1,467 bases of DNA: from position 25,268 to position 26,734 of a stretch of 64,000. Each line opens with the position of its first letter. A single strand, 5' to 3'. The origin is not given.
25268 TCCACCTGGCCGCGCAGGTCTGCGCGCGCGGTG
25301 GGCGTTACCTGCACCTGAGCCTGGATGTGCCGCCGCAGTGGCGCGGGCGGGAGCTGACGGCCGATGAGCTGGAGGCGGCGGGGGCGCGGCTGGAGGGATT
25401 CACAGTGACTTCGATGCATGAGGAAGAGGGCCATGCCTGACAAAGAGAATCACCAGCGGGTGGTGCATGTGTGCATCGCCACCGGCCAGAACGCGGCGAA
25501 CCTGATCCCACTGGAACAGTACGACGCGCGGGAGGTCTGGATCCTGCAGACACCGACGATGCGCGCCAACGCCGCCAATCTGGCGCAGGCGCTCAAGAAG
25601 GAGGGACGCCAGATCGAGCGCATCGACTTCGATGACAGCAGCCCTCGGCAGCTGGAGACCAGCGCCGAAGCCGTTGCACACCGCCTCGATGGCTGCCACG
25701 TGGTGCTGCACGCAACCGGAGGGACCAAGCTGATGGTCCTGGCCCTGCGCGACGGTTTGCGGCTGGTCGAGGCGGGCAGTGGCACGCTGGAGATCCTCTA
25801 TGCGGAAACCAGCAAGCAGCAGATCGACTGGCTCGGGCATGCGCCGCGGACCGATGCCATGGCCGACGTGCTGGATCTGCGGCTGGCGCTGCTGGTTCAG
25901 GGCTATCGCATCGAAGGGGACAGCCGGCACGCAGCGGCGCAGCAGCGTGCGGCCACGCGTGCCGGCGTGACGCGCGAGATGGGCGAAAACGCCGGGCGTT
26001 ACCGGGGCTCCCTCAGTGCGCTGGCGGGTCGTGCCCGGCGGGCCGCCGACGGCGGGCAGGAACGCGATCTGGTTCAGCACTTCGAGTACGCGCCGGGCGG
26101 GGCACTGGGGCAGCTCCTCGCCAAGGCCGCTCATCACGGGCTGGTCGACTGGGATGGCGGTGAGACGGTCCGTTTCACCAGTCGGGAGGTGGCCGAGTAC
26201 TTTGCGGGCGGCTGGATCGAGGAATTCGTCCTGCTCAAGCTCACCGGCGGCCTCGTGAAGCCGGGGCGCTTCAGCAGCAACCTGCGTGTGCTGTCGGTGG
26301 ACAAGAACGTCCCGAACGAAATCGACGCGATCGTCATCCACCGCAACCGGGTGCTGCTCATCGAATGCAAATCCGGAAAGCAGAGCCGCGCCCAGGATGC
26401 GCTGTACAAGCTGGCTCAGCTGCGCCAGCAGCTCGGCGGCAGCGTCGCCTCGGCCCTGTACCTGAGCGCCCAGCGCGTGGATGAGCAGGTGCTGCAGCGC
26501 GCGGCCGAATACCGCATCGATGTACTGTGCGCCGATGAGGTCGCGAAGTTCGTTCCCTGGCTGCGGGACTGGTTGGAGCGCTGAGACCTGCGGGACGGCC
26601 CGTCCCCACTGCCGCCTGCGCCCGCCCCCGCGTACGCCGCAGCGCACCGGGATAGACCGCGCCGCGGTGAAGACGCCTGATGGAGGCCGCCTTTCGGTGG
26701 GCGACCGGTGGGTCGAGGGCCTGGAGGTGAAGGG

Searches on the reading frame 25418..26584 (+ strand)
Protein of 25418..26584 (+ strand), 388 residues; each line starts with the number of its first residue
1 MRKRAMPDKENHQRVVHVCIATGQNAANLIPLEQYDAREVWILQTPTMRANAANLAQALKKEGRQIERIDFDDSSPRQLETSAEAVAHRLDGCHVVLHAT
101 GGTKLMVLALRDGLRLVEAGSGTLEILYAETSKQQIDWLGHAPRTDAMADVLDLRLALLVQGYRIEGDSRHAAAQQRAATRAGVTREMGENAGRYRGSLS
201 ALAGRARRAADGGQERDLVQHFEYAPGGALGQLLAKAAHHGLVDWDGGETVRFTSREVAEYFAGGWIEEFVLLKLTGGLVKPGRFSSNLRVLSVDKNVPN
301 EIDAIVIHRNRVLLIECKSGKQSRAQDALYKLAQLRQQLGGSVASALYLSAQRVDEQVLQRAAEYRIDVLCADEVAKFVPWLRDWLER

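Call 21: search_protein_families(library=pfam, proteins=[window:25418-26584:+], max_evalue=0.01)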
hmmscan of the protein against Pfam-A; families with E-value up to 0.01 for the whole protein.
window:25418-26584:+ (388 aa): 3 families
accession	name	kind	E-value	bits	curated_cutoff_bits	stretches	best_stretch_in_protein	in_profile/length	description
PF09002.17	Card1_endonuc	-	3.2e-18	66.1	26.4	1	259-386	5-133/136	Card1-like, endonuclease domain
PF23400.1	CARF_Card1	-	2.5e-06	28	24.6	1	16-129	1-119/146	Card1 CARF domain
PF08378.17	NERD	-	0.00026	21.9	22.1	1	282-327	20-64/111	Nuclease-related domain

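Call 85: search_protein_families(library=padloc, proteins=[window:25418-26581:+], max_evalue=0.01)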
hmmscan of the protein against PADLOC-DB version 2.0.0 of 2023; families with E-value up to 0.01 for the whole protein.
window:25418-26581:+ (388 aa): 34 families (the best 25 are shown)
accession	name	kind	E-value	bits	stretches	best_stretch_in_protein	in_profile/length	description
PDLC01880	CARF4--CARF_PDDEXK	-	4.1e-67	225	1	16-387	3-363/364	-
PDLC01619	Csx1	-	2.1e-36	123.7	1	16-385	3-326/330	CAS-III; associated_signaling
PDLC01968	CARF_PDDEXK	-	2.5e-24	84.1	1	94-387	87-356/361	-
PDLC01037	Csx1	-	2.1e-23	81.4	1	16-369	4-302/320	ARF+Nuclease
PDLC01890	CARF4--CARF_PDDEXK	-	3.2e-15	54.4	1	252-379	220-347/366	-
PDLC01887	CARF4--CARF_PDDEXK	-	7e-15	53.3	2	18-110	5-96/285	-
PDLC01893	CARF4--CARF_PDDEXK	-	8.6e-15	52.9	1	234-379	229-377/382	-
PDLC01882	CARF4--CARF_PDDEXK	-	5.2e-13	46.3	1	20-376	214-557/569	-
PDLC01898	CARF4--CARF_PDDEXK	-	5.6e-13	46.8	2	255-381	165-291/296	-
PDLC01512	Csx1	-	7.2e-12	43.1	1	37-383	28-381/382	CAS-III; associated_signaling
PDLC01900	CARF4--CARF_PDDEXK_AAA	-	3e-11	40.7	1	256-368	435-546/556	-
PDLC01889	CARF4--CARF_PDDEXK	-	4.4e-10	37.3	1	286-369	257-338/367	-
PDLC01883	CARF4--CARF_PDDEXK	-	1.2e-08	32.6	1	40-387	37-388/390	-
PDLC01896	CARF4--CARF_PDDEXK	-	1.5e-08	32.3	1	257-347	235-330/381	-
PDLC01902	Can1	-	2.2e-08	31.1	1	37-351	291-558/598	-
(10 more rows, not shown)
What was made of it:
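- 25418..26584 (+): Card1/Can2-like CARF4-PD-D/ExK nuclease, a conventional fused cOA effector in the same locus. calls 21, 85
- Closest known: Can1 / Can2 / Card1 / Cdn1. Same: One such protein is encoded in this same window at 25418-26584 (calls 21, 85).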
